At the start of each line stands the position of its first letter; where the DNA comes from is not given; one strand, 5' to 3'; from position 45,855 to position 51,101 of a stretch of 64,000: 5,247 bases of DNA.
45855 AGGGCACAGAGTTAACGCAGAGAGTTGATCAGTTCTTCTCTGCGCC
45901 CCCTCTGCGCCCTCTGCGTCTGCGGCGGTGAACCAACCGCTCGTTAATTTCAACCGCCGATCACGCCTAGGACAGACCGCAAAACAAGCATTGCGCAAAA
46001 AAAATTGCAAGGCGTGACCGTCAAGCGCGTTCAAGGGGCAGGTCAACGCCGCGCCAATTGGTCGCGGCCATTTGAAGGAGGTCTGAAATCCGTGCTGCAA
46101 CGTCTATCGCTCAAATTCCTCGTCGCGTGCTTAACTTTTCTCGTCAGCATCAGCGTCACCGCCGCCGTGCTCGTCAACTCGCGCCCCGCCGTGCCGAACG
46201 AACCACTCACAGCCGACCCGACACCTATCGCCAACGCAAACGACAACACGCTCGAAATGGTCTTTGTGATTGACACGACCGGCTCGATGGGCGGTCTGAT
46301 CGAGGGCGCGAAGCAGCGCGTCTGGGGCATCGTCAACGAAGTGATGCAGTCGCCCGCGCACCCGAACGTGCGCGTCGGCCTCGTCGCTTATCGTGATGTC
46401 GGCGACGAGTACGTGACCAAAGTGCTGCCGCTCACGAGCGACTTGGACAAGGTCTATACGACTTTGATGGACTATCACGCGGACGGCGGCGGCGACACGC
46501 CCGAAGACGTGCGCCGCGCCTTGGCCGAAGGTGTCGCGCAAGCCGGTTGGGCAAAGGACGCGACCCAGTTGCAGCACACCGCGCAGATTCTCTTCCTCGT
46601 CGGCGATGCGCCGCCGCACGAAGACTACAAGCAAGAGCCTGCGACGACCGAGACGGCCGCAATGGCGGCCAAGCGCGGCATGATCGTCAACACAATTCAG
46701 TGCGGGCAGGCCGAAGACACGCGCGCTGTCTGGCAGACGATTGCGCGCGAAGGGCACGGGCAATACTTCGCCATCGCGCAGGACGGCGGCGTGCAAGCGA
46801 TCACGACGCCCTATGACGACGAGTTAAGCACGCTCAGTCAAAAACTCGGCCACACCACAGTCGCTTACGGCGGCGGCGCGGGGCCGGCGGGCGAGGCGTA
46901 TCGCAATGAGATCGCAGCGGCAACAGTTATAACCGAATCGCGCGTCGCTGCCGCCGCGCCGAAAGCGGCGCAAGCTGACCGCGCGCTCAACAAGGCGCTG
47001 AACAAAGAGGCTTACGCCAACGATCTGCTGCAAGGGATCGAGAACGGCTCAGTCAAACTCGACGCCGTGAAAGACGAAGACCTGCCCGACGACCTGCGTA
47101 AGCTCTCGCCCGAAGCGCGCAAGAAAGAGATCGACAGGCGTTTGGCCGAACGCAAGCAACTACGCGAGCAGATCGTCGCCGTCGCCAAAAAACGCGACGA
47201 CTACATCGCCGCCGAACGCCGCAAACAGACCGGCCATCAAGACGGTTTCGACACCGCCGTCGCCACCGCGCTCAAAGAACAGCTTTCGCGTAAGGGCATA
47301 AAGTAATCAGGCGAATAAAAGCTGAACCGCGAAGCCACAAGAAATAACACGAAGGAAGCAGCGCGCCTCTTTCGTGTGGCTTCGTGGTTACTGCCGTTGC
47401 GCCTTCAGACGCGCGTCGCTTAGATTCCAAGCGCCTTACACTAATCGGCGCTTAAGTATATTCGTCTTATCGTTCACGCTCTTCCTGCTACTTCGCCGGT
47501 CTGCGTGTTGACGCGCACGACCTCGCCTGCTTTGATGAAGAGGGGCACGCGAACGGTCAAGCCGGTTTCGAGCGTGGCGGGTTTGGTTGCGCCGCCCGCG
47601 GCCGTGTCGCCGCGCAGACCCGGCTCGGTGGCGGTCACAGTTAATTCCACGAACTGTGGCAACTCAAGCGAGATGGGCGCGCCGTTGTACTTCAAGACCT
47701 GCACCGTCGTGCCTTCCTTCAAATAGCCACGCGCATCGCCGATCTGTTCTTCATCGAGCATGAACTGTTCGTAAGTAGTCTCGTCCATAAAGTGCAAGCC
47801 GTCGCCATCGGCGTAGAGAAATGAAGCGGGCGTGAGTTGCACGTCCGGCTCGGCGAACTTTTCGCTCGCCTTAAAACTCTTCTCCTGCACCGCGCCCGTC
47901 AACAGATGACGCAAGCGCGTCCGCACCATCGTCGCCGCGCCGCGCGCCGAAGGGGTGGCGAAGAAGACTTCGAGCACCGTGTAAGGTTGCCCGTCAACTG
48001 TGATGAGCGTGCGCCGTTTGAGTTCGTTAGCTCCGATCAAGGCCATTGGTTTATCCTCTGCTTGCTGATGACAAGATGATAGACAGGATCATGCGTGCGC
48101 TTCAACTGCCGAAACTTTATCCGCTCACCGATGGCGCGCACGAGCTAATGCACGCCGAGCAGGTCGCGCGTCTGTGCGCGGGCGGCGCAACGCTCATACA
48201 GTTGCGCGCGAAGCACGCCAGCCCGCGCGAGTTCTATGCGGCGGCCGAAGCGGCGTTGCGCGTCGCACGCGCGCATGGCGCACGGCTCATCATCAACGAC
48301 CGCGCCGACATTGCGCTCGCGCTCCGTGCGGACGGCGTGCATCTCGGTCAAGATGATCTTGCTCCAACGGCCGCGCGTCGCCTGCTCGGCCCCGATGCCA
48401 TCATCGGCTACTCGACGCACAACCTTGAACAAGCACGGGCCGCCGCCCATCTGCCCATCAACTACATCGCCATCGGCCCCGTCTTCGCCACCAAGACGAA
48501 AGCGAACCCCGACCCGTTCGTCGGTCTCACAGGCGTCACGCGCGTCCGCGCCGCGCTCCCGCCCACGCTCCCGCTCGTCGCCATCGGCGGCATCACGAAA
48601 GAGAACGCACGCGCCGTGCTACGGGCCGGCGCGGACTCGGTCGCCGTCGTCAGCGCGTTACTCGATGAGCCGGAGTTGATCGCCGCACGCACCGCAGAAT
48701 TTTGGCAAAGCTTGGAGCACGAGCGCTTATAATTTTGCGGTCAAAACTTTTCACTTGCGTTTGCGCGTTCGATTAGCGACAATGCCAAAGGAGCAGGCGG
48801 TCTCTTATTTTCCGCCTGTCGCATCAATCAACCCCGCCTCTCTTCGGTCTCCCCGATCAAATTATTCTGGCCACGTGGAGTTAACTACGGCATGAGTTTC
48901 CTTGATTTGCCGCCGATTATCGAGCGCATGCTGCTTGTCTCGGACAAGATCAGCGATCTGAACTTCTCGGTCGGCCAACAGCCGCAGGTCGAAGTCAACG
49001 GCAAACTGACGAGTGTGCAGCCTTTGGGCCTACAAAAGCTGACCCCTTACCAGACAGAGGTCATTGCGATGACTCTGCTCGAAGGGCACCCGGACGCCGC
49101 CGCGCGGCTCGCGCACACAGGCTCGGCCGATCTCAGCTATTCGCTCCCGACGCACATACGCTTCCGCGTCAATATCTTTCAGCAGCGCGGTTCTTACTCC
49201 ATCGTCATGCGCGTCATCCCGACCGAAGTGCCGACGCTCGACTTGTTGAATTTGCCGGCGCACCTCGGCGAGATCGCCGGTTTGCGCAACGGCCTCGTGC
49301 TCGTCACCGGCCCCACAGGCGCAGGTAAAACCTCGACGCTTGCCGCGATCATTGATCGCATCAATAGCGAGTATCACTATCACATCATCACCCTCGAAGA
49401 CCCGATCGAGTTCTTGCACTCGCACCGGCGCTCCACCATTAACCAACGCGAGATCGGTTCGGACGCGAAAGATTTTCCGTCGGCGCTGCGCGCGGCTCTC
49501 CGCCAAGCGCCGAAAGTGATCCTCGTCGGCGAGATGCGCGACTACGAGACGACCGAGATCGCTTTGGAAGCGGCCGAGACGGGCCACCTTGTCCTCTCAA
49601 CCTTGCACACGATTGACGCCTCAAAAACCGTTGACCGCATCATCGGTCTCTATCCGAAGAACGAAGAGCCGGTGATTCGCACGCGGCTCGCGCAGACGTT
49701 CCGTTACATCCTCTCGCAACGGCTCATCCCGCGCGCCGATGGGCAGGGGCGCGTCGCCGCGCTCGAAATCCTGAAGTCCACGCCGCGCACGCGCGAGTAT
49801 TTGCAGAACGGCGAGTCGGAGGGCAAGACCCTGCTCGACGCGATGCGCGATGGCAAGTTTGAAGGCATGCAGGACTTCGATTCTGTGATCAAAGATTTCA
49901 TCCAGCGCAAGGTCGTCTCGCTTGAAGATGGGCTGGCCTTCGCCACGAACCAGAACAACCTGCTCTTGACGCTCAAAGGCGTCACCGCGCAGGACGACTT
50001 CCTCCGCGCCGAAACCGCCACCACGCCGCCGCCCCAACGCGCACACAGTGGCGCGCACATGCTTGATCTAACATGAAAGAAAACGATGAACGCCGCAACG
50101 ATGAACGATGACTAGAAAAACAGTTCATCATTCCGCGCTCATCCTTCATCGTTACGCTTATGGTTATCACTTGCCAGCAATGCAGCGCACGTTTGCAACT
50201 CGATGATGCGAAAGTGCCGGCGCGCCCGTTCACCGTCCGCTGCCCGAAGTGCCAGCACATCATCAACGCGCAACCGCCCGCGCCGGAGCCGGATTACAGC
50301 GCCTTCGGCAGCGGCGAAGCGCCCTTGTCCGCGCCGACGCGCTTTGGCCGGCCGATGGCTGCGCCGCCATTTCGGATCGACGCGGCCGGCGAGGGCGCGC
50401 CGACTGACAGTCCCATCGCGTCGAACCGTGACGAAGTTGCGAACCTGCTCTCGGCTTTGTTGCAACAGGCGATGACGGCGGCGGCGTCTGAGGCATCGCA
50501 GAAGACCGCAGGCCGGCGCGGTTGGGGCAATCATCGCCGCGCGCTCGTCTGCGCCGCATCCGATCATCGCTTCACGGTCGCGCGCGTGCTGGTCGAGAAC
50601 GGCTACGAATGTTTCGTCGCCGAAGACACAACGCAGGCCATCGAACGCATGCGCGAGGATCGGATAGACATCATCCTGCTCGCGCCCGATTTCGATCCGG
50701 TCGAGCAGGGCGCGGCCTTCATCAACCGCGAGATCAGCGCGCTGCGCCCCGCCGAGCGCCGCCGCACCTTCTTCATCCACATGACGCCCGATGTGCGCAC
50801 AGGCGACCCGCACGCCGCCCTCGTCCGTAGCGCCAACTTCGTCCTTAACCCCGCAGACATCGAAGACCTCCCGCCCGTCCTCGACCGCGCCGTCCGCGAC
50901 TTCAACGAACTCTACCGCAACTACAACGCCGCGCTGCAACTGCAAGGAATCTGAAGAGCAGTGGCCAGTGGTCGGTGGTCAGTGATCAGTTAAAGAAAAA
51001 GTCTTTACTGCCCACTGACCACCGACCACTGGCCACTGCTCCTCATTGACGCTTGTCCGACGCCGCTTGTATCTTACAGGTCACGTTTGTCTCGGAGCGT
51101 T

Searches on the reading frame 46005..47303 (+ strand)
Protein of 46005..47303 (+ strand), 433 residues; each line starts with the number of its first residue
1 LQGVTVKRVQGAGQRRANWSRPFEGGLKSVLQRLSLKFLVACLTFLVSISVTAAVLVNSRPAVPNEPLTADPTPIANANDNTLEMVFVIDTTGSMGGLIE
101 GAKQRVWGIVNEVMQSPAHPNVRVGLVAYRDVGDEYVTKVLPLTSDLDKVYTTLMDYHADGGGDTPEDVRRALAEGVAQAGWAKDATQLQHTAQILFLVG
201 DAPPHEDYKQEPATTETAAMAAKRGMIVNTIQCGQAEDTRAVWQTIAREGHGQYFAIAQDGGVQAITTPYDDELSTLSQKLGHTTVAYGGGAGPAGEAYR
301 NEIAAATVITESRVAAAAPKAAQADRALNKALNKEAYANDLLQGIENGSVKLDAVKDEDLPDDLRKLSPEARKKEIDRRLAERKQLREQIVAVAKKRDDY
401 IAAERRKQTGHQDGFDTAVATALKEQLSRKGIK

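Call 100: search_protein_families(library=pfam, proteins=[window:46005-47303:+], max_evalue=0.00001)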
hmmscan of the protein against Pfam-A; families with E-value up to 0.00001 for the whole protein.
window:46005-47303:+ (433 aa): 3 families
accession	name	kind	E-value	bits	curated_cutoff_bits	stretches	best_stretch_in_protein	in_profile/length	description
PF25106.1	VWA_4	-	3.7e-15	56.3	27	1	85-268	2-167/169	von Willebrand factor A domain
PF13519.12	VWA_2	-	1.5e-07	32.5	27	1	85-201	1-105/107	von Willebrand factor type A domain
PF00092.34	VWA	-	3.5e-07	31.1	23.8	1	85-261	2-165/174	von Willebrand factor type A domain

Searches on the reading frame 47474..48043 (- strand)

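Call 100: search_protein_families(library=pfam, proteins=[window:47474-48043:-], max_evalue=0.00001)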
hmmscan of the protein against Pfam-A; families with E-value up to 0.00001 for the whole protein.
window:47474-48043:- (189 aa): 3 families
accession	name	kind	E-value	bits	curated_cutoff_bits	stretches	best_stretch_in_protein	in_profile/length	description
PF09285.17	Elong-fact-P_C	-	4.7e-24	84.3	25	1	132-186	1-54/56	Elongation factor P, C-terminal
PF01132.26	EFP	-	1.8e-22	79.5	27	1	73-124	3-54/54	Elongation factor P (EF-P) OB domain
PF08207.18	EFP_N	-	5.4e-14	52.4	23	1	5-63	2-58/58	Elongation factor P (EF-P) KOW-like domain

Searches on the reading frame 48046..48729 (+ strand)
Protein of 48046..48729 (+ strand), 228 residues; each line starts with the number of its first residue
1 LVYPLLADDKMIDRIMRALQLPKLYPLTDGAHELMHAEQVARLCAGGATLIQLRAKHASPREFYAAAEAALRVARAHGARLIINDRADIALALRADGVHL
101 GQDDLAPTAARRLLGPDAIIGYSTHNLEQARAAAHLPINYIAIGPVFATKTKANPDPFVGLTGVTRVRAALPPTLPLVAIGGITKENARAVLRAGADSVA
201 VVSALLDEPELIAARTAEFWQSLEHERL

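Call 100: search_protein_families(library=pfam, proteins=[window:48046-48729:+], max_evalue=0.00001)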
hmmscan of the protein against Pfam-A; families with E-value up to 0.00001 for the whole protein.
window:48046-48729:+ (228 aa): 1 family
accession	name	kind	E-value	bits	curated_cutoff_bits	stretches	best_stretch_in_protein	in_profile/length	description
PF02581.23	TMP-TENI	-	8.2e-62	208.2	27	1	24-205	1-180/180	Thiamine monophosphate synthase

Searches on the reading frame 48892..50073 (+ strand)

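Call 100: search_protein_families(library=pfam, proteins=[window:48892-50073:+], max_evalue=0.00001)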
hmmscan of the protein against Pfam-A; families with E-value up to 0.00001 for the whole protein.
window:48892-50073:+ (394 aa): 1 family
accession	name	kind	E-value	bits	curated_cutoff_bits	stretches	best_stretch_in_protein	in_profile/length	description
PF00437.27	T2SSE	-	1.9e-45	155.6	24.9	1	64-292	68-288/370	Type II/IV secretion system protein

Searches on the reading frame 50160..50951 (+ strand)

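Call 100: search_protein_families(library=pfam, proteins=[window:50160-50951:+], max_evalue=0.00001)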
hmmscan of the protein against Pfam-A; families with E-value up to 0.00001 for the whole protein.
window:50160-50951:+ (264 aa): 1 family
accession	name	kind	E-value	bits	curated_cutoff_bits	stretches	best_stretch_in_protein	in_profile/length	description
PF13717.11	Zn_ribbon_4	-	4.9e-12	46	30.3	1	1-35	1-35/36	zinc-ribbon domain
